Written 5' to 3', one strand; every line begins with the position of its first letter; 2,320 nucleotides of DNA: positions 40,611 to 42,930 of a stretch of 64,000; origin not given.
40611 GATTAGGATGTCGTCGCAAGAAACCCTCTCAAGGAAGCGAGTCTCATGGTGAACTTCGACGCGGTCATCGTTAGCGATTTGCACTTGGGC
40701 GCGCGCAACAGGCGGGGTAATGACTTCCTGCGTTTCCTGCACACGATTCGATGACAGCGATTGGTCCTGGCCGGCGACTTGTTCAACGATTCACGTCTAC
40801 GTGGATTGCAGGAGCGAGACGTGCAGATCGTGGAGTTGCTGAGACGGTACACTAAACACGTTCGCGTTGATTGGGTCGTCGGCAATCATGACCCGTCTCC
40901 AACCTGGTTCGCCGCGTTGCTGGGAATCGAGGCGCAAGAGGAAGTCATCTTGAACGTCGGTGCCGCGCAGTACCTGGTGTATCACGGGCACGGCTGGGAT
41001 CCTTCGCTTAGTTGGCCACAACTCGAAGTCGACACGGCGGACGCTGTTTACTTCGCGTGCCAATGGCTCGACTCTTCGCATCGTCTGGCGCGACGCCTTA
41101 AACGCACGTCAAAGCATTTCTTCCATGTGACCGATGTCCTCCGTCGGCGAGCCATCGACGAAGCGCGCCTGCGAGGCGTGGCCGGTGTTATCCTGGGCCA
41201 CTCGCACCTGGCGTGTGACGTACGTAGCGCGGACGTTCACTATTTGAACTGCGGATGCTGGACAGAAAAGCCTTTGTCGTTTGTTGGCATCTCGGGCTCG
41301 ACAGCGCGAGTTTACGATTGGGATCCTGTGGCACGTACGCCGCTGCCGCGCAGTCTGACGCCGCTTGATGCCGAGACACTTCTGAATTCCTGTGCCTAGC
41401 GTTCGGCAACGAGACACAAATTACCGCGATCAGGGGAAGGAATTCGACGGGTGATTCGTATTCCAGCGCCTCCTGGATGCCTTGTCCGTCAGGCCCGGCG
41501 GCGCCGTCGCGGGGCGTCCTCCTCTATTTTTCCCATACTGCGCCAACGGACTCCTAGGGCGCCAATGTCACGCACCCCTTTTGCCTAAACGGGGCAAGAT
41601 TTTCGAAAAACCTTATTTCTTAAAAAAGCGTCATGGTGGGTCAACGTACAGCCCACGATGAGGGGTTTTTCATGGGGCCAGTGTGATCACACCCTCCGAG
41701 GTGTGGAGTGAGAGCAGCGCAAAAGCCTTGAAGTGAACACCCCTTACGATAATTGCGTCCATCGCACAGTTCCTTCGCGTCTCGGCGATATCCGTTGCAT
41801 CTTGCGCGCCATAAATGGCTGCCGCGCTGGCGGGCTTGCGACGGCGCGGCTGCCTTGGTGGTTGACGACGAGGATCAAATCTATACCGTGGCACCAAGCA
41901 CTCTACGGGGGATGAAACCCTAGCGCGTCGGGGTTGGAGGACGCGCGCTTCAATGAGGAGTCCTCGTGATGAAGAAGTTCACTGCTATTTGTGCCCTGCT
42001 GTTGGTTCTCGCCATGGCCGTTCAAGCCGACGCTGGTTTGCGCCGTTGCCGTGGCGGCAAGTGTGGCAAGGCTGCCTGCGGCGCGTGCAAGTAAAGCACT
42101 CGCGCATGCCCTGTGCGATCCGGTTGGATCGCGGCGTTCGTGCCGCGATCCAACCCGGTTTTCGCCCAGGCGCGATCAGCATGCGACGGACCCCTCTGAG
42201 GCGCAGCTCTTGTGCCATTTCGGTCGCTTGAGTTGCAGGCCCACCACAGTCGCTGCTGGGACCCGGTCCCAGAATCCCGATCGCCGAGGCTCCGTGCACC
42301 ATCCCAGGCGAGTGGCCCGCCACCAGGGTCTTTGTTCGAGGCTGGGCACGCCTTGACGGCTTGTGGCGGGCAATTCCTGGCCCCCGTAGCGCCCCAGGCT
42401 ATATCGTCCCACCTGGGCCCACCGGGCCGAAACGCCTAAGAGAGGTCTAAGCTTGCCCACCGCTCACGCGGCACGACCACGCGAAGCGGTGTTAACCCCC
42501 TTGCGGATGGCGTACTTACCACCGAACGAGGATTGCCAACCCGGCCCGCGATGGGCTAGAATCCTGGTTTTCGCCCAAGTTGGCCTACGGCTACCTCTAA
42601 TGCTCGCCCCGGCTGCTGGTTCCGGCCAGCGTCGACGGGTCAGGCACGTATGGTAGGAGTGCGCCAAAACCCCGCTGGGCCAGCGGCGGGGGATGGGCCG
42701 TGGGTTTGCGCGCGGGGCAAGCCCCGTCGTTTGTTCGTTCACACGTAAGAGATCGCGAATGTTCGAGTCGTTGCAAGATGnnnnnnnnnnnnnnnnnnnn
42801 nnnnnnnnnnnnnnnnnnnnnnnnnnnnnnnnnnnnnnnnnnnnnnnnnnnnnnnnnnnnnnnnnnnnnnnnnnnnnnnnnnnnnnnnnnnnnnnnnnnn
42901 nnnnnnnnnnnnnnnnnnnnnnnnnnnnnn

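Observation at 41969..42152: Standalone gene for a 41-aa precursor of a cationic four-Cys secreted peptide, with a strong RBS and its own terminator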

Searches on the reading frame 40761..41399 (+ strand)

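Call 8: search_protein_families(library=pfam, proteins=[window:40761-41399:+], max_evalue=1)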
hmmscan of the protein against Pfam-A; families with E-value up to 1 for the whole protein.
window:40761-41399:+ (212 aa): 2 families
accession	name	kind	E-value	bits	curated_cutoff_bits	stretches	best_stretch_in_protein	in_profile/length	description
PF12850.12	Metallophos_2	-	7.9e-07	29.6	27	2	22-88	37-101/154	Calcineurin-like phosphoesterase superfamily domain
PF00149.33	Metallophos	-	0.00011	23.2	21.5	1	2-149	35-189/191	Calcineurin-like phosphoesterase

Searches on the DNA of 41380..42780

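Call 19: search_rna_families(source=window, start=41380, end=42780, threshold=evalue, max_evalue=10)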
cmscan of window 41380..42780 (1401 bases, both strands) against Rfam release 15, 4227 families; matches with E-value up to 10: 9.
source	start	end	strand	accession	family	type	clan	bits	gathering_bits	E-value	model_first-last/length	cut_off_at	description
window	42002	42138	+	RF00126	ryfA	Gene; sRNA;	-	20.8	80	0.0084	1-296/296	no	ryfA RNA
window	42100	42175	+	RF04159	MIR1437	Gene; miRNA;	-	18.1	168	3.9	1-192/192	no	MIR1437 microRNA precursor family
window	42105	42176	+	RF03945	mir-4876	Gene; miRNA;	-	18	100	4.6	1-92/92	no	mir-4876 microRNA precursor family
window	42113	42165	+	RF02691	BTH_s19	Gene; sRNA;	-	17.8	153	0.07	117-169/224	no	Burkholderia sRNA 19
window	42119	42216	-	RF02828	Scr3920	Gene; sRNA;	-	17.8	88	1.2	1-125/125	no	Streptomyces RNA 3920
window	41916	41990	+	RF02784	SorX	Gene; sRNA;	-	17.7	46.6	0.3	1-73/73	no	Singlet oxygen resistance RNA X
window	42108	42171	-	RF04159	MIR1437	Gene; miRNA;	-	16.9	168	7.3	65-128/192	no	MIR1437 microRNA precursor family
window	42103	42174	-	RF02566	Ms1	Gene; sRNA;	-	16.2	162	0.14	127-208/304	no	Mycobacterium smegmatis small RNA 1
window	42700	42758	+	RF01077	TLS-PK2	Cis-reg;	-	16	42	7.5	1-66/66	no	Pseudoknot of tRNA-like structure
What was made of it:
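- Closest known: Small membrane or periplasmic regulators and type I toxins. Different: The ryfA Rfam hit scores 20.8 bits against a gathering threshold of 80 (call 19).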
